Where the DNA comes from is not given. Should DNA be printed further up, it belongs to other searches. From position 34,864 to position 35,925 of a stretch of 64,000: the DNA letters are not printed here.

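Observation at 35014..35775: Middle gene of the island has no recognisable family but is tightly coupled to both neighbours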

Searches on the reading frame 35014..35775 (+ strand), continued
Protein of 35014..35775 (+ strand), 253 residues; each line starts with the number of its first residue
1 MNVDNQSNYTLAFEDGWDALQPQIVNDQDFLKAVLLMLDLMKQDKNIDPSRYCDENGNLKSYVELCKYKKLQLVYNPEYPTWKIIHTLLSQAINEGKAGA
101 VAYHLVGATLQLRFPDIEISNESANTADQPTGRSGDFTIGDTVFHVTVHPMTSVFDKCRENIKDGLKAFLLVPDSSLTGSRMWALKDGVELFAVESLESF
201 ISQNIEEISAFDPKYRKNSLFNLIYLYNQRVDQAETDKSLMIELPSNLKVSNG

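Call 23: find_related_loci(query=A1, collection=genome_contigs, flank=6000)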
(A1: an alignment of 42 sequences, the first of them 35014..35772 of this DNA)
Query A1 (253 aa) in genome_contigs; peptide patterns used: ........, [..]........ (x = any residue, [..] = any of these).
141 stretches matched a pattern; 115 encode a relative of the query (tblastn E <= 1e-3); the best 80 are kept; 80 distinct loci.
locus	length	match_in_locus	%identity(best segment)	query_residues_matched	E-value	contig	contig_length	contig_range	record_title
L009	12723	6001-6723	55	13-253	4e-87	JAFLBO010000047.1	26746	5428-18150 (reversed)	MAG: Chitinophagales bacterium isolate UWPOB_CHIT8 gnl_X_BAPIIKCB_47, whole genome shotgun sequence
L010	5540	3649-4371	56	13-253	4e-86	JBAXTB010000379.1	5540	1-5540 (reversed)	MAG: Bacteroidota bacterium isolate ELA624 MAG624_379, whole genome shotgun sequence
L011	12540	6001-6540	63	69-248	1e-72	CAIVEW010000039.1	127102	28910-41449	MAG: uncultured Bacteroidetes bacterium isolate AM2_bin-0368 genome assembly, contig: bin-0368:039/113, whole genome sho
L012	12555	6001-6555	61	69-253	5e-72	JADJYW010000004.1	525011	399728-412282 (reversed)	MAG: Lewinellaceae bacterium isolate Lyne_18-Q3-R50-59_BATAC.66 tig00004848-10-5251410, whole genome shotgun sequence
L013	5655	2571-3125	61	69-253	3e-71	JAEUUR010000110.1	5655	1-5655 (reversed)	MAG: Saprospiraceae bacterium isolate new MAG-360 k141_1243363, whole genome shotgun sequence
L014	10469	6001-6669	53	31-249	6e-71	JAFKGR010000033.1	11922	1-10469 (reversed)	MAG: Chitinophagaceae bacterium isolate SCN18_25_1_16_R1_B_40_177 SCN18_25_1_16_R1_B_scaffold_1158, whole genome shotgun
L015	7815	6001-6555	60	69-253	8e-71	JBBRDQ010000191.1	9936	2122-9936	MAG: Chitinophagales bacterium isolate Co_metawrap_2460 Cmw_2460_k141_4645114_length_9936_cov_12.3290, whole genome shot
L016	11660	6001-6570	59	59-248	1e-70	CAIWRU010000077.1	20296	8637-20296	MAG: uncultured Mucilaginibacter sp. isolate AlinenLipids_bin-8559 genome assembly, contig: bin-8559:077/222, whole geno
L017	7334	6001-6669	52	31-249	2e-70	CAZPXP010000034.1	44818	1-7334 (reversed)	MAG TPA_asm: uncultured Ferruginibacter sp. isolate SRP292972_co3_135 genome assembly, contig: NODE_610_length_44818_cov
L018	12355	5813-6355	62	69-249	3e-70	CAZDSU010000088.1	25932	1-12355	MAG TPA_asm: uncultured Saprospiraceae bacterium isolate binchicken_co266_117 genome assembly, contig: NODE_3115_length_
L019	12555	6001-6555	61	69-253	1e-69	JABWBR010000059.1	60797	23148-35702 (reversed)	MAG: Saprospiraceae bacterium isolate MAG_35 scaffold_1140, whole genome shotgun sequence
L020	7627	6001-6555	60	69-253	6e-70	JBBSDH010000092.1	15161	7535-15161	MAG: Chitinophagales bacterium isolate metawrap_la6_8 metawrap_la6_8_K_37684_L_15161_cov_12.0000, whole genome shotgun s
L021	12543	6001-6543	60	69-249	8e-70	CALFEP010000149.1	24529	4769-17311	MAG TPA_asm: uncultured Bacteroidetes bacterium isolate SRR3330207_bin.16_CONCOCT_v1.1_MAG genome assembly, contig: ERZ7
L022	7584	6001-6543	60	69-249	3e-69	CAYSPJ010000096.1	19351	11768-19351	MAG TPA_asm: uncultured Phaeodactylibacter sp. isolate SRP319275_co1_337 genome assembly, contig: NODE_2953_length_19351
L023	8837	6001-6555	59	69-253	3e-68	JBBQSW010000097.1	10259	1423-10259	MAG: Chitinophagales bacterium isolate Co_metawrap_1779 Cmw_1779_k141_20663778_length_10259_cov_10.0000, whole genome sh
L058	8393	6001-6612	46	51-249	2e-55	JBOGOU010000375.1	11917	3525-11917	MAG: Pyrinomonadaceae bacterium isolate H1-B1_maxbin2.bin.13 k127_1162186, whole genome shotgun sequence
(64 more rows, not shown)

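Call 28: predict_structure(alignment_id=A1)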
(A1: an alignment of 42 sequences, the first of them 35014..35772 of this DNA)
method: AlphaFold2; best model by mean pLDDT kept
length: 253 residues; sequences in the alignment: 42
mean_pLDDT: 84.2   pTM: 0.83
mean pLDDT of the five models: 84.2, 81.5, 80.4, 78.9, 65.1
residues with pLDDT >= 90: 119; 70-90: 99; 50-70: 25; < 50: 10
segments of 3 or more residues with pLDDT < 50: 128-133
pLDDT, mean of each block of 10 residues (from residue 1): 57 74 79 90 75 85 92 92 96 94 95 91 54 68 89 83 87 93 76 90 95 91 96 91 85 43
secondary structure, 60 per line:
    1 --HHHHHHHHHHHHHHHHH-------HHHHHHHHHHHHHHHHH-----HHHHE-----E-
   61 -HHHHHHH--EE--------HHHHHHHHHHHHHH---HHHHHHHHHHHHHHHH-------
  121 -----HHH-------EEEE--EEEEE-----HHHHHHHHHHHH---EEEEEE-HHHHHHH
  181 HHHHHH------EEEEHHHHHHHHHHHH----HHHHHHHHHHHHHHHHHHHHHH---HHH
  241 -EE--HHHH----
elements in order: H3-19 H27-43 H49-52 H62-68 H81-94 H98-113 E136-139 E142-146 H152-163 E167-172 H174-186 E193-196 H197-208 H213-234 H246-249

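Call 35: search_solved_structures(query=A1, max_evalue=10, show_alignments=3)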
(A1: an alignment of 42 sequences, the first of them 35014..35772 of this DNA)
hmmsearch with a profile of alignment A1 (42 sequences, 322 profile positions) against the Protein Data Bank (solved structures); distinct sequences matched with E-value up to 10: 1.
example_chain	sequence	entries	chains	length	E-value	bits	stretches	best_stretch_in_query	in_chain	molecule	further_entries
6n4n_C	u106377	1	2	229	0.11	14.8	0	77-130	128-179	Rosetta-designed danoprevir/NS3a complex reader 2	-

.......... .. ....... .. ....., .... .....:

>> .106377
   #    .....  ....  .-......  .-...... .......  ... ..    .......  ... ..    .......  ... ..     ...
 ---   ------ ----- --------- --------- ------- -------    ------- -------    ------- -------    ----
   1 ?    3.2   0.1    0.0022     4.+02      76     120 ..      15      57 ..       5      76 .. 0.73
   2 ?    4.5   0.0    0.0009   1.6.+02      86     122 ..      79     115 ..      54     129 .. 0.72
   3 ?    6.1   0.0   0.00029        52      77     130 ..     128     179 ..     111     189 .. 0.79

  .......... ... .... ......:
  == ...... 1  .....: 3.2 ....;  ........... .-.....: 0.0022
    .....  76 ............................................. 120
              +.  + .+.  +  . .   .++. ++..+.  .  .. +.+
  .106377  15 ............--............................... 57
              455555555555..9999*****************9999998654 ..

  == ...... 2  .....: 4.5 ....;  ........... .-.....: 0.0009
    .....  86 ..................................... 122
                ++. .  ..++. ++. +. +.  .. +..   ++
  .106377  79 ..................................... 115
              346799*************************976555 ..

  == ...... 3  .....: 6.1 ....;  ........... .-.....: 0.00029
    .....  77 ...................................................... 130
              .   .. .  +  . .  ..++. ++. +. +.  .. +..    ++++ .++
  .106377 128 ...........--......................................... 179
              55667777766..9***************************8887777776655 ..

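Call 60: find_encoding_contigs(protein=P0003, flank=4000, max_places=2)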
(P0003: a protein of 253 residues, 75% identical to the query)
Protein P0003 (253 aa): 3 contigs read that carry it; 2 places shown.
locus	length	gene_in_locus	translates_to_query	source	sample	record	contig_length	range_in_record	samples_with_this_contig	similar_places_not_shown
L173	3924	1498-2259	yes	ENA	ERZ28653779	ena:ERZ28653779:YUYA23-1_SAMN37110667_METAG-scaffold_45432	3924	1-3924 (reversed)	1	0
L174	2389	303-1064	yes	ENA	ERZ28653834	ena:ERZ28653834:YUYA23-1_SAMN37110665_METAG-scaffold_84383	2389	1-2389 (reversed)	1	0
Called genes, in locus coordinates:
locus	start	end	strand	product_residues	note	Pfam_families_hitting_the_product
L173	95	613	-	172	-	PF08922:DUF1905, PF13376:OmdA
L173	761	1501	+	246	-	PF13020:NOV_C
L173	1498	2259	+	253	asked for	PF16280:DUF4928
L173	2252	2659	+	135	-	PF03852:Vsr, PF04480:DUF559 (faint)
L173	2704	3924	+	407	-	?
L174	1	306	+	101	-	?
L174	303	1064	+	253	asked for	PF16280:DUF4928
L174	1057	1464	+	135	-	PF03852:Vsr, PF04480:DUF559 (faint)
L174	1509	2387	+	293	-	?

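Call 63: search_protein_families(library=pfam, proteins=[P0004], max_evalue=0.1)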
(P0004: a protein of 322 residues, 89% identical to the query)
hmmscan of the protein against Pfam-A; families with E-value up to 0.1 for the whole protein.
P0004 (322 aa): 1 family
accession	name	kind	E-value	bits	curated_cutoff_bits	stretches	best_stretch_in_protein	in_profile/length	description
PF16280.10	DUF4928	-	5.4e-103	344.9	25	1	13-312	1-306/306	Domain of unknown function (DUF4928)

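Call 65: search_dna_similar(query=P0004, collection=plasmids, mode=protein, max_rows=15)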
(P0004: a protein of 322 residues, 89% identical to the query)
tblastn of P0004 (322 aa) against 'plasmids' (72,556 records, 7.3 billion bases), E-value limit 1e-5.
Records with a match: 25; places in all: 26; records where one place covers at least 80% of the query: 22.
Best place of each record, by identity: <60% 25.
By first word of the organism name: Pseudomonas 15; Burkholderia 3; Enterobacter 2; Achromobacter 2; Serratia 1; Aeromonas 1; Azospirillum 1.
By predicted mobility (MOB-suite, as given by PLSDB): conjugative 16; mobilizable 6; non-mobilizable 3.
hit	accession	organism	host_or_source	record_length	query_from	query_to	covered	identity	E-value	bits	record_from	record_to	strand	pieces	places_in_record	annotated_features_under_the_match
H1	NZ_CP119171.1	Enterobacter mori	Paris polyphylla,cell culture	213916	3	314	97%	37.1%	2e-52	192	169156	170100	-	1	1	DUF4928 family protein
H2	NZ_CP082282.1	Enterobacter cancerogenus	Helicoverpa armigera,metagenomic ...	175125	3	314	97%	37.1%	6e-52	191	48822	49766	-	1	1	DUF4928 family protein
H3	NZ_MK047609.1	Pseudomonas aeruginosa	Homo sapiens,Rectal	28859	21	313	91%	31.4%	9e-36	144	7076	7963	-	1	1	DUF4928 family protein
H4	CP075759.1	Pseudomonas aeruginosa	Homo sapiens,Cell culture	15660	22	313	91%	31.3%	3e-38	151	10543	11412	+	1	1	DUF4928 family protein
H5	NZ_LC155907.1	Achromobacter xylosoxidans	-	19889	29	313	89%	31.3%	1e-35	144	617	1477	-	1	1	DUF4928 family protein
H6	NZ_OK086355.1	Pseudomonas aeruginosa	-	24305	29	313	89%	31.3%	1e-35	144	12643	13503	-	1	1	DUF4928 family protein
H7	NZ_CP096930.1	Pseudomonas aeruginosa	Homo sapiens,broncholveolr lvge fluid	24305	29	313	89%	31.3%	1e-35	144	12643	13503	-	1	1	DUF4928 family protein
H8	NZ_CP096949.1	Pseudomonas aeruginosa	Homo sapiens,broncholveolr lvge fluid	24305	29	313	89%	31.3%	1e-35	144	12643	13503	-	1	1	DUF4928 family protein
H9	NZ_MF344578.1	Pseudomonas aeruginosa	-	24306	29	313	89%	31.3%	1e-35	144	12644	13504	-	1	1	DUF4928 family protein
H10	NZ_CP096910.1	Pseudomonas aeruginosa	Homo sapiens,Sputum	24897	29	313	89%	31.3%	1e-35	144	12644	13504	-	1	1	DUF4928 family protein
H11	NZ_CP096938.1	Pseudomonas aeruginosa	Homo sapiens,urine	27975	29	313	89%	31.3%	1e-35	144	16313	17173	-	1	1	DUF4928 family protein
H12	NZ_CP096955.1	Pseudomonas aeruginosa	Homo sapiens,Airway lavage fluid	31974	29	313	89%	31.3%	1e-35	144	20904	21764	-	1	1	DUF4928 family protein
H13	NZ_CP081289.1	Pseudomonas aeruginosa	Homo sapiens,cell culture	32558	29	313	89%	31.3%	1e-35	144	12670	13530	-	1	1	DUF4928 family protein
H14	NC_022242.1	Achromobacter denitrificans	-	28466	29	313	89%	31.3%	3e-35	142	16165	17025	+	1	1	DUF4928 family protein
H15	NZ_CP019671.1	Burkholderia cenocepacia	Homo sapiens,sputum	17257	29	313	89%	30.8%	4e-34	139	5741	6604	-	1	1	DUF4928 family protein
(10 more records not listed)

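Call 66: get_annotated_region(hit=H3, flank=3500)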
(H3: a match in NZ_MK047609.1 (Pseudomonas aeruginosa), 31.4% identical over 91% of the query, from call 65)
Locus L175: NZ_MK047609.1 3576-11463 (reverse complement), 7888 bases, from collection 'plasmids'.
description: Pseudomonas aeruginosa strain 121156 plasmid pNECK1, complete sequence
organism: Pseudomonas aeruginosa (NCBI taxid 287)
taxonomy: Bacteria; Pseudomonadota; Gammaproteobacteria; Pseudomonadales; Pseudomonadaceae; Pseudomonas; Pseudomonas aeruginosa
host: -; source: Homo sapiens,Rectal; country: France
typing (MOB-suite, as given by PLSDB): mobilizable; relaxase MOBQ
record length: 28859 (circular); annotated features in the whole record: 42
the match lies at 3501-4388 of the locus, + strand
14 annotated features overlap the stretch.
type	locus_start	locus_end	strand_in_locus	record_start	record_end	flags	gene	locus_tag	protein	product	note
CDS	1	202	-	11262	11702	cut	-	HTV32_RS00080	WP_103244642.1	ester cyclase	-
CDS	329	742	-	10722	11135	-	fosX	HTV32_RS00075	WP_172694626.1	FosX/FosE/FosI family fosfomycin resistance hydrolase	-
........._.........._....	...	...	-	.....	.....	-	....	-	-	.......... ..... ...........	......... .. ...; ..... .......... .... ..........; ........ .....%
CDS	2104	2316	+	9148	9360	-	-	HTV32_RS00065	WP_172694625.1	hypothetical protein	-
CDS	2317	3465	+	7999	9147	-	-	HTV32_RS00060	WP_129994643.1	DNA cytosine methyltransferase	GO:0006304 - DNA modification [Evidence IEA]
CDS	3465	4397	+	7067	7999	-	-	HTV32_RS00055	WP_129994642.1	DUF4928 family protein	-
CDS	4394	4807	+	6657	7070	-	-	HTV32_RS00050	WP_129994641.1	very short patch repair endonuclease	-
CDS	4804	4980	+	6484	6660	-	-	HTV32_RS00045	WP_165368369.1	hypothetical protein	-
CDS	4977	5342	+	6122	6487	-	-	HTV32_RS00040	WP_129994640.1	transcriptional regulator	-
CDS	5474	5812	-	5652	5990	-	-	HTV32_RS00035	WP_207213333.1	hypothetical protein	-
CDS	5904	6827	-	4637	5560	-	-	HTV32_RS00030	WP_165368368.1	serine protease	GO:0006508 - proteolysis [Evidence IEA]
CDS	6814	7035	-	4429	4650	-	-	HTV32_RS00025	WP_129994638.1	hypothetical protein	-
CDS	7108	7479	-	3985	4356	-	-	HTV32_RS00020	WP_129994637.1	hypothetical protein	-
CDS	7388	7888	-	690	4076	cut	traA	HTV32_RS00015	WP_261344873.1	Ti-type conjugative transfer relaxase TraA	-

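Call 67: get_annotated_region(hit=H1, flank=3500)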
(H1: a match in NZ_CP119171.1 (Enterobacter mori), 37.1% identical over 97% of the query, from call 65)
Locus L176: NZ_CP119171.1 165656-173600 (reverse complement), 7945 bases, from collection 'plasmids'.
description: Enterobacter mori strain LgD10 plasmid unnamed, complete sequence
organism: Enterobacter mori (NCBI taxid 539813)
taxonomy: Bacteria; Pseudomonadota; Gammaproteobacteria; Enterobacterales; Enterobacteriaceae; Enterobacter; Enterobacter mori
host: -; source: Paris polyphylla,cell culture; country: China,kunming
typing (MOB-suite, as given by PLSDB): non-mobilizable
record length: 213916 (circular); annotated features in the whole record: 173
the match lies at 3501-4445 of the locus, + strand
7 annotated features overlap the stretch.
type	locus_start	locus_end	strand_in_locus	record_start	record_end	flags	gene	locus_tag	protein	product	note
CDS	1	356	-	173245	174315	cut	-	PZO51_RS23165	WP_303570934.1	hypothetical protein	-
CDS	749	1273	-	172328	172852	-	-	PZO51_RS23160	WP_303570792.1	hypothetical protein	-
CDS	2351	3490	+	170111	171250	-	dcm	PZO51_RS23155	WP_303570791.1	DNA (cytosine-5-)-methyltransferase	GO:0006304 - DNA modification [Evidence IEA]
CDS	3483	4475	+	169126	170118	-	-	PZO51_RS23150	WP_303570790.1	DUF4928 family protein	-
CDS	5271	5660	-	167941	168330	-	-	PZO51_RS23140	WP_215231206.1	hypothetical protein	-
CDS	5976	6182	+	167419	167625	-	-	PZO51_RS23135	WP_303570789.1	hypothetical protein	-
CDS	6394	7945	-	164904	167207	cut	-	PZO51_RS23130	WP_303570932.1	S8 family peptidase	-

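Call 71: search_protein_families(library=padloc, proteins=[P0004, P0012, P0087], max_evalue=0.001)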
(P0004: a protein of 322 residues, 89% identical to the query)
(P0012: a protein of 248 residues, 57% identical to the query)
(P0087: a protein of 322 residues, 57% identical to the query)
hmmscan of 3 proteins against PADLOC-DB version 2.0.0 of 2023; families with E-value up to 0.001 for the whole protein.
P0004 (322 aa): 1 family
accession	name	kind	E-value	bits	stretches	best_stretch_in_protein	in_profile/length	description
PDLC03543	REase_II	-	1.4e-54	183.6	1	3-315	8-322/331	Type II restriction enzyme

P0012 (248 aa): 1 family
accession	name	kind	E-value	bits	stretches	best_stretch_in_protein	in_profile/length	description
PDLC03543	REase_II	-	3.8e-44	149.3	1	78-243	156-324/331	Type II restriction enzyme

P0087 (322 aa): 1 family
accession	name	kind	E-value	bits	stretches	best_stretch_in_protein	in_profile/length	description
PDLC03543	REase_II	-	5.4e-59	198.1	1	3-319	8-326/331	Type II restriction enzyme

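Call 80: fold_search(model_id=the predicted structure, library=pdb)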
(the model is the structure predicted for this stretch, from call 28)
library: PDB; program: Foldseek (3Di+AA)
matches with E <= 10: 580; with E <= 0.001: 0
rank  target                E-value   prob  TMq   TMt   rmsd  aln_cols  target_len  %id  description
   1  6nmx_A                1.7e-01  0.30  0.18  0.14   9.9       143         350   10  Threonine synthase from Bacillus subtilis ATCC 6633 with PLP and APPA (released 2019-03-13)
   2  6nmx_D                2.0e-01  0.28  0.18  0.14  11.2       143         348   11  Threonine synthase from Bacillus subtilis ATCC 6633 with PLP and APPA (released 2019-03-13)
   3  4zsf_A                2.2e-01  0.20  0.27  0.25  15.4       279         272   10  Crystal structure of pre-specific restriction endonuclease BsaWI-DNA complex (released 2015-10-07)
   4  6slh_DDD              2.2e-01  0.18  0.17  0.14  13.8       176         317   11  Conformational flexibility within the small domain of human serine racemase. (released 2020-02-12)
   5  7nbg_BBB              3.1e-01  0.14  0.17  0.15  14.2       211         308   11  Crystal structure of human serine racemase in complex with DSiP fragment Z52314092, XChem fragment screen. (released 2021-03-03)
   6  6zuj_BBB              3.3e-01  0.14  0.18  0.15  14.0       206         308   11  Human serine racemase holoenzyme from 20% DMSO soak (XChem crystallographic fragment screen). (released 2021-03-03)
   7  7nbh_DDD              3.3e-01  0.13  0.17  0.14  14.2       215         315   11  Crystal structure of human serine racemase in complex with DSiP fragment Z26781964, XChem fragment screen. (released 2021-03-03)
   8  3hmk_A                3.7e-01  0.16  0.19  0.16  12.2       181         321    9  Crystal Structure of Serine Racemase (released 2010-01-26)
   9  5bpi_D                4.1e-01  0.23  0.19  0.19  13.5       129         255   10  Structure of TrmBL2, an archaeal chromatin protein, shows a novel mode of DNA binding. (released 2015-09-02)
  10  6cgq_B                4.1e-01  0.20  0.18  0.14   9.9       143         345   10  Threonine synthase from Bacillus subtilis ATCC 6633 with PLP and PLP-Ala (released 2019-02-27)
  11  9hvd_G                4.1e-01  0.12  0.19  0.15  16.4       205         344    9  Native human P-eIF2-eIF2B complex (released 2025-11-19)
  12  2fqz_A                4.6e-01  0.15  0.27  0.24  19.7       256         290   10  Metal-depleted Ecl18kI in complex with uncleaved DNA (released 2006-06-20)
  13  6slh_AAA              4.6e-01  0.15  0.20  0.16  12.1       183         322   10  Conformational flexibility within the small domain of human serine racemase. (released 2020-02-12)
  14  7nbg_DDD              4.9e-01  0.11  0.17  0.15  14.1       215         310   11  Crystal structure of human serine racemase in complex with DSiP fragment Z52314092, XChem fragment screen. (released 2021-03-03)
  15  7nbh_AAA              5.2e-01  0.18  0.20  0.16  11.6       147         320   10  Crystal structure of human serine racemase in complex with DSiP fragment Z26781964, XChem fragment screen. (released 2021-03-03)
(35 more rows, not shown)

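Call 82: find_related_loci(query=A1, collection=viral_contigs, flank=4000)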
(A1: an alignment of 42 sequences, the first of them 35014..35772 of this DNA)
Query A1 (253 aa) in viral_contigs; peptide patterns used: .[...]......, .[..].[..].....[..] (x = any residue, [..] = any of these).
43 stretches matched a pattern; 7 encode a relative of the query (tblastn E <= 1e-3); 7 distinct loci.
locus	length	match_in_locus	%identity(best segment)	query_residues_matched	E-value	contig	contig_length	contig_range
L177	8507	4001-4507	43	80-245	3e-40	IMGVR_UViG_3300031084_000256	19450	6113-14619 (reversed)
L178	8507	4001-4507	43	80-245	3e-38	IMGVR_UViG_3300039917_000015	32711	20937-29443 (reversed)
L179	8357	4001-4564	39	63-245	9e-38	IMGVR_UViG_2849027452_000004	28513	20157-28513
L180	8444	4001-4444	45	99-245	2e-37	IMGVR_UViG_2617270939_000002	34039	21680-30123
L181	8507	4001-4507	42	80-245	9e-37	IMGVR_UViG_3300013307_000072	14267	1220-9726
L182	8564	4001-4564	39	63-245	3e-36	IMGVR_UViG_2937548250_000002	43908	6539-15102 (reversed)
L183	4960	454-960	41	80-245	6e-36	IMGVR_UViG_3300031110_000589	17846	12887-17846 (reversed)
